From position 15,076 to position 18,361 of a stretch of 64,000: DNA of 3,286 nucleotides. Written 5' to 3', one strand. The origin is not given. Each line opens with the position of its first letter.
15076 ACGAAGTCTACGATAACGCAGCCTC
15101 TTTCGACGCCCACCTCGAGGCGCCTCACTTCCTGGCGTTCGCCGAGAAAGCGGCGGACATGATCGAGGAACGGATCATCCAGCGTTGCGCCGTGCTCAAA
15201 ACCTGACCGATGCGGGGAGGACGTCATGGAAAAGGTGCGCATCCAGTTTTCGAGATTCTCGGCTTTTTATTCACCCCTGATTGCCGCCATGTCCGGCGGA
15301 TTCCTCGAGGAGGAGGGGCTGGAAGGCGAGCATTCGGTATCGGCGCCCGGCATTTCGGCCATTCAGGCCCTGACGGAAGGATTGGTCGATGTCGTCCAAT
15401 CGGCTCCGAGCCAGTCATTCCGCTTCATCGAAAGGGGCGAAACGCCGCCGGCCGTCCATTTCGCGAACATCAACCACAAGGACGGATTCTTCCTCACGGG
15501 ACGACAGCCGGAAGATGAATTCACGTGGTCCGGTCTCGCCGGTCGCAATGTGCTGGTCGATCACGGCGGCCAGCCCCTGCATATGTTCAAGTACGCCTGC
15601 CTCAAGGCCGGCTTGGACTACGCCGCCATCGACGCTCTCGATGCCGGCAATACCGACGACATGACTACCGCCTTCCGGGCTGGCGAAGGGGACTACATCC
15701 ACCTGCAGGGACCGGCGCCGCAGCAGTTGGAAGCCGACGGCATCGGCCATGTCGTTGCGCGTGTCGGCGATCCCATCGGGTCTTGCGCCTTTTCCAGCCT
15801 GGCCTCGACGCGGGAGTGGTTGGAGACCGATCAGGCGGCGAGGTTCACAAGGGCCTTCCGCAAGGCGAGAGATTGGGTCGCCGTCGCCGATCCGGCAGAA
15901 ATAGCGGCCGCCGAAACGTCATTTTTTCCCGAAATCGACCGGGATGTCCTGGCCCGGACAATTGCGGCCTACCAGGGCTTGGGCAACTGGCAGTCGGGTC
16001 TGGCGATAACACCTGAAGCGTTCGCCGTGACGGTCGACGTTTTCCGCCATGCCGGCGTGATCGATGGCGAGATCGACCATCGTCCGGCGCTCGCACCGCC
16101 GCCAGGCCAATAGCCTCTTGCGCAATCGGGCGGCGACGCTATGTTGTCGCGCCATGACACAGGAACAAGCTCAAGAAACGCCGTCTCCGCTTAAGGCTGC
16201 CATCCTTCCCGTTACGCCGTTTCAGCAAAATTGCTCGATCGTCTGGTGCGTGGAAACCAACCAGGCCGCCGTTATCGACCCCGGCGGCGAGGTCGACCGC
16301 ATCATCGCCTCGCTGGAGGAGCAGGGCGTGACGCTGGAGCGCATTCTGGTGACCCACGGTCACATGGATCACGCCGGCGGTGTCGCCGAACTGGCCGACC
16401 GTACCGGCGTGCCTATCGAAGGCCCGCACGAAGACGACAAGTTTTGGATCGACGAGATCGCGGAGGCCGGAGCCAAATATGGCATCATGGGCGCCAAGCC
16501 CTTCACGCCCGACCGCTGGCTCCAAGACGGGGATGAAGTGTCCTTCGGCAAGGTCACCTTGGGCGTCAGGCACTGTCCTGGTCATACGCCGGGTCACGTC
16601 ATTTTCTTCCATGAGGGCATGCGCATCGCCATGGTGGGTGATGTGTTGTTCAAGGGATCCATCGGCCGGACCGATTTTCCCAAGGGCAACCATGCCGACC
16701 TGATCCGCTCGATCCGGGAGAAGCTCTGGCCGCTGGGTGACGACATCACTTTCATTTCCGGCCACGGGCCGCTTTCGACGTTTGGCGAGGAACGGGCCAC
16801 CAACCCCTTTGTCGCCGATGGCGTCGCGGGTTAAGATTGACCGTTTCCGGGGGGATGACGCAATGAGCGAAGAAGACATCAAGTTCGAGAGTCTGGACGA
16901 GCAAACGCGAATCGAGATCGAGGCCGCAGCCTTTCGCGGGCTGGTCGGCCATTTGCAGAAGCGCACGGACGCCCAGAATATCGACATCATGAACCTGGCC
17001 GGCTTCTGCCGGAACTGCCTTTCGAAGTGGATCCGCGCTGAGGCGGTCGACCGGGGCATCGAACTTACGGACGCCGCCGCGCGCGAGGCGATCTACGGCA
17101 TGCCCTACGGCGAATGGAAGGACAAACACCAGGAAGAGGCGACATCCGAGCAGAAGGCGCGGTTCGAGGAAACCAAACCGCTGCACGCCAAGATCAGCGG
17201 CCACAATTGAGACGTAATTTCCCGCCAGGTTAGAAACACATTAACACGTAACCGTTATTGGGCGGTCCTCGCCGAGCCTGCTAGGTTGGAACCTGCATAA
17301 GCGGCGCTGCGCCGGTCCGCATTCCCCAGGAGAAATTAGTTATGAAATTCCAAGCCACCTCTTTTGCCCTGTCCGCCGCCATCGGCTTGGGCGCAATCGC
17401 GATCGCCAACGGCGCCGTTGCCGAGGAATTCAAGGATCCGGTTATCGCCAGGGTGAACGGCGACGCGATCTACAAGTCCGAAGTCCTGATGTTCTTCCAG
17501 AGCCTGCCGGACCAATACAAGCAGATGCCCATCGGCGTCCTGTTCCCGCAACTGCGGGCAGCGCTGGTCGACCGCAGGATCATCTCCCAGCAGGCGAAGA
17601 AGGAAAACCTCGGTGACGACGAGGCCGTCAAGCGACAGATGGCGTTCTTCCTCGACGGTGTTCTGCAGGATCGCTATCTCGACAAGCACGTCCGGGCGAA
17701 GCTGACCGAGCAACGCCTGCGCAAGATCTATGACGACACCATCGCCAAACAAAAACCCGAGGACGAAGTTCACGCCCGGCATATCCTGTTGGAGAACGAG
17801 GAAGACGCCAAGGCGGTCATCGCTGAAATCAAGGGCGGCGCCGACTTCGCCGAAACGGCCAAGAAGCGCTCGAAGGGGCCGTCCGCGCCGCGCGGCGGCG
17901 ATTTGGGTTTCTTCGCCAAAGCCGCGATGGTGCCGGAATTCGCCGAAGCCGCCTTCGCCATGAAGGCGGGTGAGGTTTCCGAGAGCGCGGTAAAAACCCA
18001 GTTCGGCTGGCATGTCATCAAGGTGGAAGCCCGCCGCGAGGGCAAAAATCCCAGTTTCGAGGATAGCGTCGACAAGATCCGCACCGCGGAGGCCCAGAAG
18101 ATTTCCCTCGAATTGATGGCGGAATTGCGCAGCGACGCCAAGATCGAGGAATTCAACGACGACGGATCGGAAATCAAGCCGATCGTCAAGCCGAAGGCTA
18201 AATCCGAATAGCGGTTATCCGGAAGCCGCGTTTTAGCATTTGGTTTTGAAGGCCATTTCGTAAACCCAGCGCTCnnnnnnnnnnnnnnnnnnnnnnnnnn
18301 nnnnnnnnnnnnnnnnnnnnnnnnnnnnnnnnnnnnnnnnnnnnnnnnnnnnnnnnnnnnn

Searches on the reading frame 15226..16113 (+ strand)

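Call 61: search_protein_families(library=pfam, proteins=[window:15226-16113:+], max_evalue=0.00001)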
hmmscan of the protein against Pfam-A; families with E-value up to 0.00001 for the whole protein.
window:15226-16113:+ (295 aa): 1 family
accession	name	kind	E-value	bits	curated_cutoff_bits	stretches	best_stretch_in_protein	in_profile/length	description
PF09084.16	NMT1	-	5.1e-07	30.3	20.5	1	16-225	5-215/216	NMT1/THI5 like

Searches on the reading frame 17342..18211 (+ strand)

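Call 61: search_protein_families(library=pfam, proteins=[window:17342-18211:+], max_evalue=0.00001)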
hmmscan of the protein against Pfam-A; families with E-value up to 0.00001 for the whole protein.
window:17342-18211:+ (289 aa): 3 families
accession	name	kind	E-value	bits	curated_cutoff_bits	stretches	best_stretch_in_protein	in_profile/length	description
PF13616.12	Rotamase_3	-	3.1e-22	79.8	22.5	1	134-231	7-115/116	PPIC-type PPIASE domain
PF00639.27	Rotamase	-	2.4e-20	73.7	21.7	1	153-229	19-96/97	PPIC-type PPIASE domain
PF13145.12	Rotamase_2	-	5.1e-17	63.2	27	1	122-241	2-118/121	PPIC-type PPIASE domain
